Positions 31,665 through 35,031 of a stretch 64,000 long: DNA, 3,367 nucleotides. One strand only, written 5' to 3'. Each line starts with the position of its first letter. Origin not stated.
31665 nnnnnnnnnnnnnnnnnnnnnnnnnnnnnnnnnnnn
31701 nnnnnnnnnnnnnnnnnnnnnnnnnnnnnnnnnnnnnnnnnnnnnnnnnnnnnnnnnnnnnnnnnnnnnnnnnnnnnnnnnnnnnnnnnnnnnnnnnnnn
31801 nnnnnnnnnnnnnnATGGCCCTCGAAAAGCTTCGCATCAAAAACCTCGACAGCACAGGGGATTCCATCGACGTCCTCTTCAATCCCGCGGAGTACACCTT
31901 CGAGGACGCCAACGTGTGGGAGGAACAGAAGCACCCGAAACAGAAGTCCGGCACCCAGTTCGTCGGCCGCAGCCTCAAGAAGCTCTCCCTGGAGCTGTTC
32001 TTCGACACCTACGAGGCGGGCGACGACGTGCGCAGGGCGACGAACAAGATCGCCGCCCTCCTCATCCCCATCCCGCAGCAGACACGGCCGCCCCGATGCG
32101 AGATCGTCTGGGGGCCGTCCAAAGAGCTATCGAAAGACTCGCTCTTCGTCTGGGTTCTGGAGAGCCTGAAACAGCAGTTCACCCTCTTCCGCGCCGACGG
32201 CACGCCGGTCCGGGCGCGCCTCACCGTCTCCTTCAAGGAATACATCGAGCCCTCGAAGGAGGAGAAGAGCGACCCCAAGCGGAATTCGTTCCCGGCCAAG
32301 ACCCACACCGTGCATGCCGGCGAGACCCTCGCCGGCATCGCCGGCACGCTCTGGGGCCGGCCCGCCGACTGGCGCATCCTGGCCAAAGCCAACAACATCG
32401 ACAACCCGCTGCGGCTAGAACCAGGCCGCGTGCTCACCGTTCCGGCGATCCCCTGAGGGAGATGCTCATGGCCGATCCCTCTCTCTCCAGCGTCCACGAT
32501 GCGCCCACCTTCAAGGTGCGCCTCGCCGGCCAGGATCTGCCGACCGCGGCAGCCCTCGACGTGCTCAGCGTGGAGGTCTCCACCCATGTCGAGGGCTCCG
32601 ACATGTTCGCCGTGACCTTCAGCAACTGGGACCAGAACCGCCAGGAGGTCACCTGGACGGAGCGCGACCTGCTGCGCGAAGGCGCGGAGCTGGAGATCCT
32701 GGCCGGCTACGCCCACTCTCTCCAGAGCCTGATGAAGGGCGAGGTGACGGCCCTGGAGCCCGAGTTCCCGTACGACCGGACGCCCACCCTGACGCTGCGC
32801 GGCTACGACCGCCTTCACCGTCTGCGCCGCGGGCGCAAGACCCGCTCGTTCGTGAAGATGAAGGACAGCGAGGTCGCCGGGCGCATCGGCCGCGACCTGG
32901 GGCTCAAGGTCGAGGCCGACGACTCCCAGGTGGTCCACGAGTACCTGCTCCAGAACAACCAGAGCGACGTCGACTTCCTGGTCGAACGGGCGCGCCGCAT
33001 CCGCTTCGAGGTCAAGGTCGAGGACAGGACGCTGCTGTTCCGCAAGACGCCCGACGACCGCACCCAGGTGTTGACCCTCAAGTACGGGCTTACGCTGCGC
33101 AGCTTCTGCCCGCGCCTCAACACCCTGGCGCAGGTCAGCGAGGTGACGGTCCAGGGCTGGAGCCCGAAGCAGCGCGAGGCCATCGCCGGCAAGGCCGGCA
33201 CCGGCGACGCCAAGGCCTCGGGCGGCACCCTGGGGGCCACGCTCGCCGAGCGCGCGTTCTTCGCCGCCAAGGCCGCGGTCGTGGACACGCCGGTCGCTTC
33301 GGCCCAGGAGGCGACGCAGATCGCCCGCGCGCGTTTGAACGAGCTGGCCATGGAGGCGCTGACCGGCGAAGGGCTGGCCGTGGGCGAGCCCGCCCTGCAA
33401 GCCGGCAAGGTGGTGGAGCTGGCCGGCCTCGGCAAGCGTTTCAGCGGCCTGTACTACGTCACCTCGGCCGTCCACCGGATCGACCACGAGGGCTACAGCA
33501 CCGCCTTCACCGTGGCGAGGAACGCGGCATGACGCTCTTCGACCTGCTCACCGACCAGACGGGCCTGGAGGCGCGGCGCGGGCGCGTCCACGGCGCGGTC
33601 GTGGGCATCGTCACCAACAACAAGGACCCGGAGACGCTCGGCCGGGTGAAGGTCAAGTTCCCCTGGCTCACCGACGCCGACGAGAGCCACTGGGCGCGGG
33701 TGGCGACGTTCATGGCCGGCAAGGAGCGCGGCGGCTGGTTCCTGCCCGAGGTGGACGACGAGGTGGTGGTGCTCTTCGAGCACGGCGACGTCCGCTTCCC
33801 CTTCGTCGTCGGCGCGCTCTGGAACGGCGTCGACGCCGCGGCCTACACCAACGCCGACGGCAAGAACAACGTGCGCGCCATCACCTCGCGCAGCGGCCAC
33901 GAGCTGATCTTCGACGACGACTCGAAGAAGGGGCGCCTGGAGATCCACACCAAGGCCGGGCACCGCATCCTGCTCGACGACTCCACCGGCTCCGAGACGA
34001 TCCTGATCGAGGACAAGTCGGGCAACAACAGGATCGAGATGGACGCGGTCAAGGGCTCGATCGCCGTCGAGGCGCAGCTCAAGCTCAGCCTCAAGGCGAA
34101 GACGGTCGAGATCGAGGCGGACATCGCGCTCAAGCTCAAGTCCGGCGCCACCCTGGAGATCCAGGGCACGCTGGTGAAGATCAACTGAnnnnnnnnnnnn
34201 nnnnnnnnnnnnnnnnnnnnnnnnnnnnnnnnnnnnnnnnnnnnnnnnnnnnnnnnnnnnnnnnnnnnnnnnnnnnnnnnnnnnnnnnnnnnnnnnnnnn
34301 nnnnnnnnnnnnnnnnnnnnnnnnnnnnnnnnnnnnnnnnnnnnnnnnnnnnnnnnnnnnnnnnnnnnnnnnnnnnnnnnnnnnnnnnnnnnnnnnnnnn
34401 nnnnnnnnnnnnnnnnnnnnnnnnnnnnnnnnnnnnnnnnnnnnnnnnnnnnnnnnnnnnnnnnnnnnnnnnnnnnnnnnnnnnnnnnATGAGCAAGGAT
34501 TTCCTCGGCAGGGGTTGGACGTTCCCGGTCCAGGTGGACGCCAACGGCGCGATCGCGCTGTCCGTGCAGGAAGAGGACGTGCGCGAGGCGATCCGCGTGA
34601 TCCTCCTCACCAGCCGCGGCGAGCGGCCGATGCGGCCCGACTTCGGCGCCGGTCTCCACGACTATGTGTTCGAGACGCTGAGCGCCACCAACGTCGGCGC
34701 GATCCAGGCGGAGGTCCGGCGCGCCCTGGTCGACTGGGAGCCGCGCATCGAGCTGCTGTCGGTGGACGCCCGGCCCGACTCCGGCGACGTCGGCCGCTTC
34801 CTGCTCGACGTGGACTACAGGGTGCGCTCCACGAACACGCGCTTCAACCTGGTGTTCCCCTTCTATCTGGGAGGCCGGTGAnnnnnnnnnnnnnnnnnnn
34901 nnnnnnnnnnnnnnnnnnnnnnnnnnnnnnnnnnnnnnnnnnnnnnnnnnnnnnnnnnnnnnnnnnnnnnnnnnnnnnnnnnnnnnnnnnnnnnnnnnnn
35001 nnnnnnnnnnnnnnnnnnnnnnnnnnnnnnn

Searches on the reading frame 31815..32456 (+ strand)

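Call 62: search_protein_families(library=pfam, proteins=[window:31815-32456:+], max_evalue=0.001)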
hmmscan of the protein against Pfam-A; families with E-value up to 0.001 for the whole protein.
window:31815-32456:+ (213 aa): 3 families
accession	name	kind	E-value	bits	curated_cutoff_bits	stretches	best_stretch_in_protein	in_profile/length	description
PF19266.4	CIS_tube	-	3.1e-28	98.9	27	1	3-150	2-157/158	Contractile injection system tube protein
PF06995.16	Phage_P2_GpU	-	5.7e-08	32.9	27.5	0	110-144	85-119/120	Phage P2 GpU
PF01476.26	LysM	-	2.2e-06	27.9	20.9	1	164-210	1-43/43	LysM domain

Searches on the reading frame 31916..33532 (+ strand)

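Call 62: search_protein_families(library=pfam, proteins=[window:31916-33532:+], max_evalue=0.001)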
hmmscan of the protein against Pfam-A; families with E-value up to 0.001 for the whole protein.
window:31916-33532:+ (538 aa): 1 family
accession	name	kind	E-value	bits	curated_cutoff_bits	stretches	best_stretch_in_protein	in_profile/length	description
PF24032.1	YQBQ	-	2.8e-05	24.1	27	0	288-355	54-121/294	YQBQ-like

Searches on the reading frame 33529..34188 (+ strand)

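Call 62: search_protein_families(library=pfam, proteins=[window:33529-34188:+], max_evalue=0.001)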
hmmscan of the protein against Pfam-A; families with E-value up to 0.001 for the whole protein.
window:33529-34188:+ (219 aa): 2 families
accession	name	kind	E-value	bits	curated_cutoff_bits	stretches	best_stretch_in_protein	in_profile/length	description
PF04717.18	Phage_base_V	-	4.6e-31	107.4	23.8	1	25-98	2-75/75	Type VI secretion system/phage-baseplate injector OB domain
PF20093.5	DUF6484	-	0.00065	20.8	27.6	0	55-97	27-61/61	Domain of unknown function (DUF6484)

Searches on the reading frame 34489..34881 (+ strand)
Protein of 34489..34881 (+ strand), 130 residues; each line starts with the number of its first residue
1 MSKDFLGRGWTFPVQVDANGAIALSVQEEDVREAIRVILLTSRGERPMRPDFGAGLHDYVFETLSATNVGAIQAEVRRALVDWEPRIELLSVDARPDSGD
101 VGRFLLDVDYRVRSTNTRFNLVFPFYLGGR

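Call 62: search_protein_families(library=pfam, proteins=[window:34489-34881:+], max_evalue=0.001)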
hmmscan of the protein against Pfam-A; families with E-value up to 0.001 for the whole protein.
window:34489-34881:+ (130 aa): 1 family
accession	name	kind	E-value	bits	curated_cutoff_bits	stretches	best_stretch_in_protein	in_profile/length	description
PF04965.19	GPW_gp25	-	5.6e-25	87.4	27.2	1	27-116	3-95/96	Baseplate wedge protein gp25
